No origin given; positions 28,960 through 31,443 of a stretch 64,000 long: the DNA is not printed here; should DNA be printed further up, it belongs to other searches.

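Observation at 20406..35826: One ~150-aa discoidin-like module recurs in four different protein contexts within the PUL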

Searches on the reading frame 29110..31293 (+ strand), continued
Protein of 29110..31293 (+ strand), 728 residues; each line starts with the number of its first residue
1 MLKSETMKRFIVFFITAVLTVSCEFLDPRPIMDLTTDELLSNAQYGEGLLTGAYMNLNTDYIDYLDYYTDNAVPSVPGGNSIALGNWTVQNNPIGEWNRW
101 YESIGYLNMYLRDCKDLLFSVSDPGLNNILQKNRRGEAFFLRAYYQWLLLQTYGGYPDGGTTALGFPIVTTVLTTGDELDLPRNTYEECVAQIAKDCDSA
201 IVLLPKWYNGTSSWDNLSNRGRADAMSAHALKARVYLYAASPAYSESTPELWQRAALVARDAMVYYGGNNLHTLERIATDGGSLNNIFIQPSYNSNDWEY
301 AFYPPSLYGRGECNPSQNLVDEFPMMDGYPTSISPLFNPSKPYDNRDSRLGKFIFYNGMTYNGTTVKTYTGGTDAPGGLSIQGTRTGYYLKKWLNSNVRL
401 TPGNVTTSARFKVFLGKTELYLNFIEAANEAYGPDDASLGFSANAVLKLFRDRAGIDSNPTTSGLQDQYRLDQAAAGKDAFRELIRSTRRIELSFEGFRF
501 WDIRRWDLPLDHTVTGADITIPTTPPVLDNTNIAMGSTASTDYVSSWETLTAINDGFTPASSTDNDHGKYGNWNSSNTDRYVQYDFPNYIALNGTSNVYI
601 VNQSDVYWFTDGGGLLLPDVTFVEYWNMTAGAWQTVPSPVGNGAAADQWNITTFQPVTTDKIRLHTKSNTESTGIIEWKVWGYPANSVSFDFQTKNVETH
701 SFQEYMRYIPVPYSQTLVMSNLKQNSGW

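Call 70: predict_structure(alignment_id=A5)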
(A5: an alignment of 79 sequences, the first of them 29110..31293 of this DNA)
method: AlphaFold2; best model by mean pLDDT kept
length: 728 residues; sequences in the alignment: 79
mean_pLDDT: 89.2   pTM: 0.80
mean pLDDT of the five models: 89.2, 89.1, 88.9, 88.7, 87.0
residues with pLDDT >= 90: 473; 70-90: 200; 50-70: 45; < 50: 10
segments of 3 or more residues with pLDDT < 50: 1-3, 22-27
pLDDT, mean of each block of 10 residues (from residue 1): 56 65 47 65 75 90 84 87 72 86 94 83 87 95 98 89 93 85 95 98 93 85 95 98 92 98 93 65 89 92 95 96 96 92 92 94 91 92 93 90 91 93 98 96 96 91 90 98 97 92 91 94 81 94 92 90 90 94 93 87 97 95 97 96 92 97 97 96 89 92 76 85 77
secondary structure, 60 per line:
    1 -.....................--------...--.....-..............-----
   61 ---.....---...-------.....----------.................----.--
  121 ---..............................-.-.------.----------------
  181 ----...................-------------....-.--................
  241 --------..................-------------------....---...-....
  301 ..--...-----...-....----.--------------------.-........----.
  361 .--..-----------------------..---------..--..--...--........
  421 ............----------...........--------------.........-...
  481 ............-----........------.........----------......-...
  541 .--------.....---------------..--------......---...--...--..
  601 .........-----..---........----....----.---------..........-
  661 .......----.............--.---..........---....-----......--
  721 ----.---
elements in order (helices of 4 or more, strands of 3 or more residues): H2-22 H36-40 H43-55 H64-68 E72-74 H82-86 H97-113 H124-153 H186-203 H225-240 H249-266 E286-289 E293-295 H297-302 E313-315 H317-320 H348-353 E408-410 E413-416 H417-432 H443-453 H468-476 H478-492 H498-505 E512-520 H533-536 E538-541 H550-554 E580-585 E589-591 E594-596 E599-609 E620-627 E632-635 E650-659 E661-667 E672-684 E691-700 H704-707 H713-718
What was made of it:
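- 30676..31161 (+): Module copy b: nested insertion in SusD-2 (aa 523-684). In the full-length model, host hairpin strands aa 512-520 and 691-700 flank the module (call 70).
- The full-length model has pLDDT 89.2 and pTM 0.80, with host strands 512-520 and 691-700 on either side (call 70).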

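Call 73: fold_search(model_id=the predicted structure, library=pdb)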
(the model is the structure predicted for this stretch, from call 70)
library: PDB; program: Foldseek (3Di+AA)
matches with E <= 10: 684; with E <= 0.001: 113
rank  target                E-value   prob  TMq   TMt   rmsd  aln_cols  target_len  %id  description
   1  3qnk_D                1.4e-21  1.00  0.51  0.70   5.1       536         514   22  Crystal structure of a SusD-like protein (BF3747) from Bacteroides fragilis NCTC 9343 at 2.70 A resolution (released 2011-03-09)
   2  3qnk_B                1.9e-21  1.00  0.51  0.71   4.8       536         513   23  Crystal structure of a SusD-like protein (BF3747) from Bacteroides fragilis NCTC 9343 at 2.70 A resolution (released 2011-03-09)
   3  3i4g                  2.7e-21  1.00  0.51  0.70   4.6       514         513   22  CRYSTAL STRUCTURE OF A SUSD-LIKE CARBOHYDRATE BINDING PROTEIN (BF0978) FROM BACTEROIDES FRAGILIS NCTC 9343 AT 1.35 A RES (released 2009-07-21)
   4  3qnk_C                3.6e-21  1.00  0.49  0.68   6.3       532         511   22  Crystal structure of a SusD-like protein (BF3747) from Bacteroides fragilis NCTC 9343 at 2.70 A resolution (released 2011-03-09)
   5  3qnk_A                4.8e-21  1.00  0.52  0.72   4.7       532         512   22  Crystal structure of a SusD-like protein (BF3747) from Bacteroides fragilis NCTC 9343 at 2.70 A resolution (released 2011-03-09)
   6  5cjz                  8.9e-17  1.00  0.49  0.58   7.0       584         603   20  BT4246 with galactose (released 2016-10-12)
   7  7bll                  1.1e-16  1.00  0.49  0.58   6.3       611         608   19  Structure of SusD homologue BT3013 from Bacteroides thetaiotaomicron (released 2022-03-02)
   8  5ck1                  2.9e-16  1.00  0.45  0.56   7.4       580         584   19  selenomethionine BT4246 (released 2016-10-12)
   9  8aa0_B                6.4e-15  1.00  0.47  0.60   6.2       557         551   20  Levan utilisation machinery (utilisome) with levan fructo-oligosaccharides DP 8-12 (released 2023-06-07)
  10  3ihv_A                3.6e-14  1.00  0.47  0.61   6.1       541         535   19  Crystal structure of SusD homolog (NP_813570.1) from Bacteroides thetaiotaomicron VPI-5482 at 1.70 A resolution (released 2009-08-11)
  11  5t3r_A                4.8e-14  1.00  0.48  0.62   6.1       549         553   19  Crystal structure of BT1762-1763 (released 2016-12-14)
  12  6z8i_A                5.0e-14  1.00  0.47  0.60   6.2       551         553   20  Fructo-oligosaccharide transporter BT 1762-63 (released 2020-11-18)
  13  5lx8                  2.0e-13  1.00  0.48  0.63   5.5       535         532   19  Crystal structure of BT1762 (released 2016-12-14)
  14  5t4y_A                2.1e-13  1.00  0.48  0.61   6.2       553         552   18  Crystal structure of BT1762-1763 (released 2016-12-14)
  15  6zlu_A                2.8e-13  1.00  0.48  0.62   5.9       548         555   20  Closed-closed state of the Bt1762-Bt1763 levan transport system (released 2020-11-11)
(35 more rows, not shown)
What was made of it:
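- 29110..31296 (+): SusD-2 (728 aa), host of copy b. Lipobox cysteine at position 23. The canonical SusD C-terminal tail (aa 688-728, ...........) is retained after the insertion. Foldseek against solved SusD structures gives TMt up to 0.72 (call 73).
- On SusD/RagB family (host of copy b): The 50 best solved matches are all 615 aa or shorter (call 73).
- Closest known: Canonical SusD/RagB lids. Same: Foldseek TMt reaches 0.72 (call 73).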

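Call 75: search_protein_families(library=pfam, proteins=[L043:17025-19664:+, L038:15824-18436:-, L012:18763-21471:+], max_evalue=0.001)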
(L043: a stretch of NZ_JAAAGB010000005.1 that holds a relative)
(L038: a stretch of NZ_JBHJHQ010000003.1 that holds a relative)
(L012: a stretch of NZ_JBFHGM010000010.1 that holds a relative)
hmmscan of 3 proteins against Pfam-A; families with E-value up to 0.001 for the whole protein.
L043:17025-19664:+ (880 aa): 2 families
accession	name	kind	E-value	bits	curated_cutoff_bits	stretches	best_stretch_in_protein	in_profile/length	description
PF00041.27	fn3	-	2.5e-08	34.5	25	1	190-260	2-74/84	Fibronectin type III domain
PF18962.6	Por_Secre_tail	-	2.6e-08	34.5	27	1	803-877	1-73/75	Secretion system C-terminal sorting domain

L038:15824-18436:- (871 aa): 1 family
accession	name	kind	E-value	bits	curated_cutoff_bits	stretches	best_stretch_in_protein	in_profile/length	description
PF18962.6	Por_Secre_tail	-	1.4e-11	44.9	27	1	796-870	1-75/75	Secretion system C-terminal sorting domain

L012:18763-21471:+ (903 aa): 3 families
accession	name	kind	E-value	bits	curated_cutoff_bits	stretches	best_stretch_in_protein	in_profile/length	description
PF18962.6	Por_Secre_tail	-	2.1e-09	38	27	1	826-902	1-75/75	Secretion system C-terminal sorting domain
PF00041.27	fn3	-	3.7e-08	33.9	25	1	213-283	2-74/84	Fibronectin type III domain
PF00754.31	F5_F8_type_C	-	9e-05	23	28.2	1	87-192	13-121/127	F5/8 type C domain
